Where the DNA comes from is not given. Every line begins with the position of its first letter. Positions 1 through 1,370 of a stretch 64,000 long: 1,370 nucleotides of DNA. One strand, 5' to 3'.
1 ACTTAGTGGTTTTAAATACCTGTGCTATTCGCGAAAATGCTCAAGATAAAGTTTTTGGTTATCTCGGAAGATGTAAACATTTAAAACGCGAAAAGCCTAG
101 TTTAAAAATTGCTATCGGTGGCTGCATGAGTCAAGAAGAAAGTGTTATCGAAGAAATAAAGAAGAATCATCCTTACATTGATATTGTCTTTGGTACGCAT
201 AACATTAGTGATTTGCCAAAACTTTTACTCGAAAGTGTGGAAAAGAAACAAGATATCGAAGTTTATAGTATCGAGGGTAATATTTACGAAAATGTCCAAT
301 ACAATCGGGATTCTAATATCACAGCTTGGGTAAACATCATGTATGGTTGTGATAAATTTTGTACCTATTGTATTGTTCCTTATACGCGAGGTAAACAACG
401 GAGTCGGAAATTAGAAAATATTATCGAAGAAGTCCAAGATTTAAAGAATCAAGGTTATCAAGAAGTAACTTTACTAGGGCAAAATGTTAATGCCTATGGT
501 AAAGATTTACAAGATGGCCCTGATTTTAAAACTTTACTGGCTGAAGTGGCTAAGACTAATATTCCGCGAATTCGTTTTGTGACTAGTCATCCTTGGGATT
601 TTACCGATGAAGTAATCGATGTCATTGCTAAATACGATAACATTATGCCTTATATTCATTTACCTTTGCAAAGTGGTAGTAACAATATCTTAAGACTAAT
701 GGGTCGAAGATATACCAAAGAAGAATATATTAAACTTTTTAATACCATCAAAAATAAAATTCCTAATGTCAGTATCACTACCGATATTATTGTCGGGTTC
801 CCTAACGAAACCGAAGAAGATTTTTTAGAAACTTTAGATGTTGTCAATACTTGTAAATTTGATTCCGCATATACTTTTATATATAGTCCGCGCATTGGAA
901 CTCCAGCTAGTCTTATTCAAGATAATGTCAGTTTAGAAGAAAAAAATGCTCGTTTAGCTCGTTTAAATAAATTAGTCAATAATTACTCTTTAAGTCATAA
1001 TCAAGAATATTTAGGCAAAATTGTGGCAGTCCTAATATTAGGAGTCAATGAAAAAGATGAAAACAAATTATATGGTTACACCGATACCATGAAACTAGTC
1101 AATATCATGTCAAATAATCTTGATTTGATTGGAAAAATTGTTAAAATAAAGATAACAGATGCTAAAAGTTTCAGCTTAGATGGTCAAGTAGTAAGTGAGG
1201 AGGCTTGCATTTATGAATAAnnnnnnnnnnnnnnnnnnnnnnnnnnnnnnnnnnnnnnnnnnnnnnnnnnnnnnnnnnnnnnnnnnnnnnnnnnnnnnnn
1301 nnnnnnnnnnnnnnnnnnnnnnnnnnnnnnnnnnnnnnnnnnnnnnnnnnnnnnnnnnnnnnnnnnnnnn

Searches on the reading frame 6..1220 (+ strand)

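Call 15: search_protein_families(library=pfam, proteins=[window:6-1220:+])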
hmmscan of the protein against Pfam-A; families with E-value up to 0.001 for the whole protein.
window:6-1220:+ (404 aa): 3 families
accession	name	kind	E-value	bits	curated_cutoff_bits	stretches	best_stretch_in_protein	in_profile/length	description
PF04055.27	Radical_SAM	-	1.5e-33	116.7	29.5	1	109-278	1-164/166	Radical SAM superfamily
PF00919.26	UPF0004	-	1.6e-13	50.9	27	1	1-63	40-98/98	Uncharacterized protein family UPF0004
PF01938.26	TRAM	-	1e-12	48.1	21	1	334-396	2-61/61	TRAM domain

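Call 37: search_protein_families(library=ncbifam, proteins=[window:6-1220:+], max_evalue=1e-10)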
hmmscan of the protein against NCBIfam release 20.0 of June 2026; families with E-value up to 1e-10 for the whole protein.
window:6-1220:+ (404 aa): 9 families
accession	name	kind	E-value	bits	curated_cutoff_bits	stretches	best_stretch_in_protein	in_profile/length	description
TIGR01574.1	miaB-methiolase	equivalog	1.5e-144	482.3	355.3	1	1-396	40-437/437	tRNA (N6-isopentenyl adenosine(37)-C2)-methylthiotransferase MiaB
TIGR00089.1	TIGR00089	subfamily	7.3e-135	450.1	251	1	1-393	40-429/429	MiaB/RimO family radical SAM methylthiotransferase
NF010916.0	PRK14336.1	equivalog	1.8e-90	303.7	606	1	2-397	43-414/418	tRNA (N6-isopentenyl adenosine(37)-C2)-methylthiotransferase MiaB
TIGR01579.1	MiaB-like-C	equivalog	5.1e-86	289.5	357.05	1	1-383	37-416/416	tRNA (N(6)-L-threonylcarbamoyladenosine(37)-C(2))-methylthiotransferase MtaB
TIGR01125.1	TIGR01125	equivalog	2.1e-78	264.3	356.95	1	1-392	40-431/432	30S ribosomal protein S12 methylthiotransferase RimO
TIGR01578.1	MiaB-like-B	hypoth_equivalog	4.6e-63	213.4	314.7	1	2-396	41-421/421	tRNA (N(6)-L-threonylcarbamoyladenosine(37)-C(2))-methylthiotransferase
TIGR04014.1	B12_SAM_MJ_0865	equivalog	3.8e-25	88.5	360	1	108-305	162-358/434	methyl-coenzyme M reductase glutamine C-methyltransferase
TIGR04013.1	B12_SAM_MJ_1487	hypoth_equivalog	1.4e-23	83.3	251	1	96-320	141-372/382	TIGR04013 family B12-binding domain/radical SAM domain-containing protein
TIGR04479.1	bcpD_PhpK_rSAM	subfamily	7.2e-14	51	600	1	100-286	235-412/504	PhpK family radical SAM P-methyltransferase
